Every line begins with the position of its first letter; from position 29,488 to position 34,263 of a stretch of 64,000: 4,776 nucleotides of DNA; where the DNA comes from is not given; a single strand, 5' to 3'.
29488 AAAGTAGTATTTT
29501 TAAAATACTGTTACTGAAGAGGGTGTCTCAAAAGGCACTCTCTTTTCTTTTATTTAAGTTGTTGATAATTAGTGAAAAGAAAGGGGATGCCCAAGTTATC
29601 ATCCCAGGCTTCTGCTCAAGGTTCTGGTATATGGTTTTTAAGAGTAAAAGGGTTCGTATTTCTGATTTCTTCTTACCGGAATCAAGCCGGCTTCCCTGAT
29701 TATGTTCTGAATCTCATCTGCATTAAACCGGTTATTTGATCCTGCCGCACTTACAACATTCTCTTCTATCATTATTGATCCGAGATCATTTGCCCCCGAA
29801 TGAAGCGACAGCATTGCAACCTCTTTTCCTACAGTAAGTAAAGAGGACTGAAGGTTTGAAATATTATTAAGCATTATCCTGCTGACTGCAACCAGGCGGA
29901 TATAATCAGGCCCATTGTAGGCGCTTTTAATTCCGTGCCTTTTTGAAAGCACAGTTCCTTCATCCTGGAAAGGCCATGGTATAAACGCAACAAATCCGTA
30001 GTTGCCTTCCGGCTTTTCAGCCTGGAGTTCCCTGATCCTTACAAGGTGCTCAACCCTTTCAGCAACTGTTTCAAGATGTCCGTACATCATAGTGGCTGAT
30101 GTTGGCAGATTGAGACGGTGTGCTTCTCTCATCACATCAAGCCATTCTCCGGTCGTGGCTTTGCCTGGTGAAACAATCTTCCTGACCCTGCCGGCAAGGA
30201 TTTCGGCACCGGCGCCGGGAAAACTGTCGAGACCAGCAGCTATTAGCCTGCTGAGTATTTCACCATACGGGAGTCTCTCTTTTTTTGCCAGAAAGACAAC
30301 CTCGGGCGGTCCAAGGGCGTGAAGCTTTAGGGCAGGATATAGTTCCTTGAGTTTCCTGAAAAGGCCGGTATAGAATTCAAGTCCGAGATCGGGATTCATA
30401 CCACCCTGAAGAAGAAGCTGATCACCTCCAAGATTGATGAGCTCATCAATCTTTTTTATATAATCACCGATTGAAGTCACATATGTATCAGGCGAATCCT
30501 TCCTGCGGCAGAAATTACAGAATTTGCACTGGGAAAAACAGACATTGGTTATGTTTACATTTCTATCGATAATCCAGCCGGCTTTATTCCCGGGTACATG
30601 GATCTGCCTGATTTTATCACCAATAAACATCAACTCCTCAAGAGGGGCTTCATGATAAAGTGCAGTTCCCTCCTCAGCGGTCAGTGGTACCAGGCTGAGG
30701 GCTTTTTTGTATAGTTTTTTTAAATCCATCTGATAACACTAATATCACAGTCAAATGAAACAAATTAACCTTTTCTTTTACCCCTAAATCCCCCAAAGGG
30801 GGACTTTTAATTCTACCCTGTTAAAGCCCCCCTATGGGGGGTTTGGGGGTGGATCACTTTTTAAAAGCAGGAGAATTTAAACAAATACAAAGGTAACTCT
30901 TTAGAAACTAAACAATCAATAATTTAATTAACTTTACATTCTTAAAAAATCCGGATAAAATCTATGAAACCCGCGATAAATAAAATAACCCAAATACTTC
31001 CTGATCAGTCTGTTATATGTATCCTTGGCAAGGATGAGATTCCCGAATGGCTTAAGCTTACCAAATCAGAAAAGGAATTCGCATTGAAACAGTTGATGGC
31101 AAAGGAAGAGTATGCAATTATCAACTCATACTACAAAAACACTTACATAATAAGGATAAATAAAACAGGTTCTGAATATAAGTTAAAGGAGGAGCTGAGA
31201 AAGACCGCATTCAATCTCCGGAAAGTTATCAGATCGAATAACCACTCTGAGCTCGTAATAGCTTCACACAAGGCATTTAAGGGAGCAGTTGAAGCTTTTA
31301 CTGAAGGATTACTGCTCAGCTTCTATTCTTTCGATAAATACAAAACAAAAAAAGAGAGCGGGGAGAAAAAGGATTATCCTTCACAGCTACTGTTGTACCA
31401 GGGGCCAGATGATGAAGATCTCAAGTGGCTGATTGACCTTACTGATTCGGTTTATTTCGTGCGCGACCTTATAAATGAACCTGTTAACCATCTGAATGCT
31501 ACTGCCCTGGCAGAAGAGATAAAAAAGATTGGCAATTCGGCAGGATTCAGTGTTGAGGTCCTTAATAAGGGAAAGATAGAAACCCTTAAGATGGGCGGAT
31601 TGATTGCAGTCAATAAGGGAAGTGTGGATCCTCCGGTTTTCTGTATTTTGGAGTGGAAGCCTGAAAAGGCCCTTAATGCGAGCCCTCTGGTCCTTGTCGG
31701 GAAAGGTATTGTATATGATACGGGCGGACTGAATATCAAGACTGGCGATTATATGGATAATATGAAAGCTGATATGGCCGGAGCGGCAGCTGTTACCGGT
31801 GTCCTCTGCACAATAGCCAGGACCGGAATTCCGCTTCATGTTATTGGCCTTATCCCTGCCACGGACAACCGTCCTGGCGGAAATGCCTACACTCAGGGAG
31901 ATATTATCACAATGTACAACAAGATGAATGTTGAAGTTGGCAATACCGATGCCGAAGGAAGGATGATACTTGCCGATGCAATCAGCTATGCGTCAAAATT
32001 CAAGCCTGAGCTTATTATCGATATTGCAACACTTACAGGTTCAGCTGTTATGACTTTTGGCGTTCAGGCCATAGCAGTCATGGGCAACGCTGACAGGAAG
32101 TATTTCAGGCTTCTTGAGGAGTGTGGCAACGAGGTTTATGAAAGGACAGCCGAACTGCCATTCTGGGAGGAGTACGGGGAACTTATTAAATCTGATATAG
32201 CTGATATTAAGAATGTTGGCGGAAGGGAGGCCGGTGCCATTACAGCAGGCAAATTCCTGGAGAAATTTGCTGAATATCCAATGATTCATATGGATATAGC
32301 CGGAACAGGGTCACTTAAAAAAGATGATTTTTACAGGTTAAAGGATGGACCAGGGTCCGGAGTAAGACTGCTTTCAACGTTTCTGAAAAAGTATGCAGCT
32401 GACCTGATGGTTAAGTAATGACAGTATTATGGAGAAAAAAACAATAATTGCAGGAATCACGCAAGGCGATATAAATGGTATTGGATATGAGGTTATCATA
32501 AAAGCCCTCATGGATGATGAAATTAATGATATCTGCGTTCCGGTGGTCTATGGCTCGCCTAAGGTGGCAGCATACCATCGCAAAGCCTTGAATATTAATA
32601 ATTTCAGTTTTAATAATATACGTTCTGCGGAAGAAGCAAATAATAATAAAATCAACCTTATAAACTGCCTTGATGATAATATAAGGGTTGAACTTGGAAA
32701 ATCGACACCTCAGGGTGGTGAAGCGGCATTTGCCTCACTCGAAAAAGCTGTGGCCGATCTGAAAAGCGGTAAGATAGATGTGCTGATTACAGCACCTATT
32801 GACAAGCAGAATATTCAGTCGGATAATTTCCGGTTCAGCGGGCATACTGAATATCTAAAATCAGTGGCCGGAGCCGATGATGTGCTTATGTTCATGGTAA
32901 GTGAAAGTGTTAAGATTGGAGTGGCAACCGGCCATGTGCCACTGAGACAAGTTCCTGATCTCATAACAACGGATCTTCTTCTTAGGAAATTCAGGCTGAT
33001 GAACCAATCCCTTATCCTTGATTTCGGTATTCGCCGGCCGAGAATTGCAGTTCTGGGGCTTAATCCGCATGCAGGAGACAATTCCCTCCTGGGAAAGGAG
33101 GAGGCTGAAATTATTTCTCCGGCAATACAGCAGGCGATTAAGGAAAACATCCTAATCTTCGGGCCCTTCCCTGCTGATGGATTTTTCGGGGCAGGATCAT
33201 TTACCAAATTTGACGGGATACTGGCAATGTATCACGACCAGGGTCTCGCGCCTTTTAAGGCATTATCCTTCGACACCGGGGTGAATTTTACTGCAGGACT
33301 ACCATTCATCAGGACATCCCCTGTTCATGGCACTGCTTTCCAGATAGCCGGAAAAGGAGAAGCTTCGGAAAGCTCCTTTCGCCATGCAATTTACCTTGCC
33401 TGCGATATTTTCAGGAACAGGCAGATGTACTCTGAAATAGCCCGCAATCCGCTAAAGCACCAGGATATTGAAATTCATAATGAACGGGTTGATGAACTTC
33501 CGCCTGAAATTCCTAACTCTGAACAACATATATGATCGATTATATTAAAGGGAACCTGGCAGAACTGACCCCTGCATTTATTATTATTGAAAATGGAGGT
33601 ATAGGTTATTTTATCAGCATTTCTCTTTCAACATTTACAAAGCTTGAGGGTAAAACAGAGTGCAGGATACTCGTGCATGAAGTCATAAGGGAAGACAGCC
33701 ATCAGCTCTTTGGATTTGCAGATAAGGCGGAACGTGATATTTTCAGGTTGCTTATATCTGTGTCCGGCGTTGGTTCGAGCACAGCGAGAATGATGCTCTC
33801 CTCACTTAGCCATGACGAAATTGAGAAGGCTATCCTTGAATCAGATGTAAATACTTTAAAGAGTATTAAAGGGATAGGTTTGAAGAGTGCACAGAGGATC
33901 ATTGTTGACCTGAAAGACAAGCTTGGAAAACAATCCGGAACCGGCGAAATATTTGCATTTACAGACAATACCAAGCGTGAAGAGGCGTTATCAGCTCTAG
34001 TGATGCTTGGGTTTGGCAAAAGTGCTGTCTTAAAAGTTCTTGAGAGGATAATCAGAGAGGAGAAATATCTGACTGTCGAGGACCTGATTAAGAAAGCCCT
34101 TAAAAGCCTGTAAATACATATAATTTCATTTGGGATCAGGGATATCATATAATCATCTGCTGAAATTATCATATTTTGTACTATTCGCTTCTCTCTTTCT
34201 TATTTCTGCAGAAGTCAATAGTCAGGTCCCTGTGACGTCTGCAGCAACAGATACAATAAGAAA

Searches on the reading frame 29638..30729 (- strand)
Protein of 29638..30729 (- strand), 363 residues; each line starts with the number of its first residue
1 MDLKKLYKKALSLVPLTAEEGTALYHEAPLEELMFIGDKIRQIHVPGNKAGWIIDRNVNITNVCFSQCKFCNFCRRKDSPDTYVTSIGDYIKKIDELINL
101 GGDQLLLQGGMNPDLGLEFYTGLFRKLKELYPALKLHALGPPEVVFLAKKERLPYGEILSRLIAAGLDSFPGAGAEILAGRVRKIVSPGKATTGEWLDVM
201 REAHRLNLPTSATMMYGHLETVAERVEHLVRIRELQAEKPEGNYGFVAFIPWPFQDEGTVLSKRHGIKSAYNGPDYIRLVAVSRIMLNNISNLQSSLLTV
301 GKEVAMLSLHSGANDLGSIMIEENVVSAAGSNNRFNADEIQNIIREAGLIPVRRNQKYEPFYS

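Call 87: search_protein_families(library=pfam, proteins=[window:29638-30729:-], max_evalue=0.00001)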
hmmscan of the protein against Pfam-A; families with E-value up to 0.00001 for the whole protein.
window:29638-30729:- (363 aa): 2 families
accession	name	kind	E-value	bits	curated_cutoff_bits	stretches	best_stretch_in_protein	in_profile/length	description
PF19288.4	CofH_C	-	4.5e-52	175.6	27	1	243-359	1-117/125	CofH/MqnC C-terminal region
PF04055.27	Radical_SAM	-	2.4e-15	57.5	29.5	1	58-229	1-163/166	Radical SAM superfamily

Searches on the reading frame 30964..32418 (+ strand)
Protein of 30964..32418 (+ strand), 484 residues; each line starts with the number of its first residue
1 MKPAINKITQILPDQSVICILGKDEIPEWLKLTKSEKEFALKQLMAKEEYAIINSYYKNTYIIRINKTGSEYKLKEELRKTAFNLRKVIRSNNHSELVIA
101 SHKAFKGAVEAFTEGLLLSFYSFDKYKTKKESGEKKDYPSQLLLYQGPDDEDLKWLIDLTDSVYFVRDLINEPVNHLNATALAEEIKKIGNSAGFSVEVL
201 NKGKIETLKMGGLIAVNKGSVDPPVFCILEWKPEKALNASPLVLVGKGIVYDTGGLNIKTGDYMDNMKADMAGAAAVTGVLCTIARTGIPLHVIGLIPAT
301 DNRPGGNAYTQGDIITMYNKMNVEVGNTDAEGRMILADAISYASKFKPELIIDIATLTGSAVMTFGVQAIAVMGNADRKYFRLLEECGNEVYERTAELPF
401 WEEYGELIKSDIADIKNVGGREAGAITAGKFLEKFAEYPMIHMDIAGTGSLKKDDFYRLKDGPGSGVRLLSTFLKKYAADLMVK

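Call 87: search_protein_families(library=pfam, proteins=[window:30964-32418:+], max_evalue=0.00001)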
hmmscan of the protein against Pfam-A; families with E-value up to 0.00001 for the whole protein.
window:30964-32418:+ (484 aa): 1 family
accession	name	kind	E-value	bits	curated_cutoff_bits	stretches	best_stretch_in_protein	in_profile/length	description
PF00883.26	Peptidase_M17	-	4.8e-105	351.7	25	1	165-470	2-309/310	Cytosol aminopeptidase family, catalytic domain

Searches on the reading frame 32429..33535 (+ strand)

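Call 87: search_protein_families(library=pfam, proteins=[window:32429-33535:+], max_evalue=0.00001)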
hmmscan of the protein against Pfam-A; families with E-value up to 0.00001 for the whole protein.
window:32429-33535:+ (368 aa): 1 family
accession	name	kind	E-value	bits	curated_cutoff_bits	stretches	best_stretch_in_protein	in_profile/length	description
PF04166.17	PdxA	-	6.4e-112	374.1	27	1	35-324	2-286/286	Pyridoxal phosphate biosynthetic protein PdxA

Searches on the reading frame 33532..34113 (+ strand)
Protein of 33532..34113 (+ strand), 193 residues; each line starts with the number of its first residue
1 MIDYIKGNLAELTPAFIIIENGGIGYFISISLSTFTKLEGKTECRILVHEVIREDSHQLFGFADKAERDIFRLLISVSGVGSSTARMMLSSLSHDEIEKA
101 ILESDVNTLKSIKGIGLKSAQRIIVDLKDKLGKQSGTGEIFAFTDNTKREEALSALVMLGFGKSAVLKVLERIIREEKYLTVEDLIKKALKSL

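Call 87: search_protein_families(library=pfam, proteins=[window:33532-34113:+], max_evalue=0.00001)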
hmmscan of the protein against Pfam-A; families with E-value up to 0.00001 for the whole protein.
window:33532-34113:+ (193 aa): 3 families
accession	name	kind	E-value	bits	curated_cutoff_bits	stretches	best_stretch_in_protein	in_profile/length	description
PF01330.27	RuvA_N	-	1.7e-21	76.5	23.6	1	1-61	1-61/61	RuvA N terminal domain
PF14520.12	HHH_5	-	2.5e-15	57.1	27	1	71-129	1-57/57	Helix-hairpin-helix domain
PF07499.19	RuvA_C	-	1.9e-11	44.7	24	1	148-193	2-46/47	RuvA, C-terminal domain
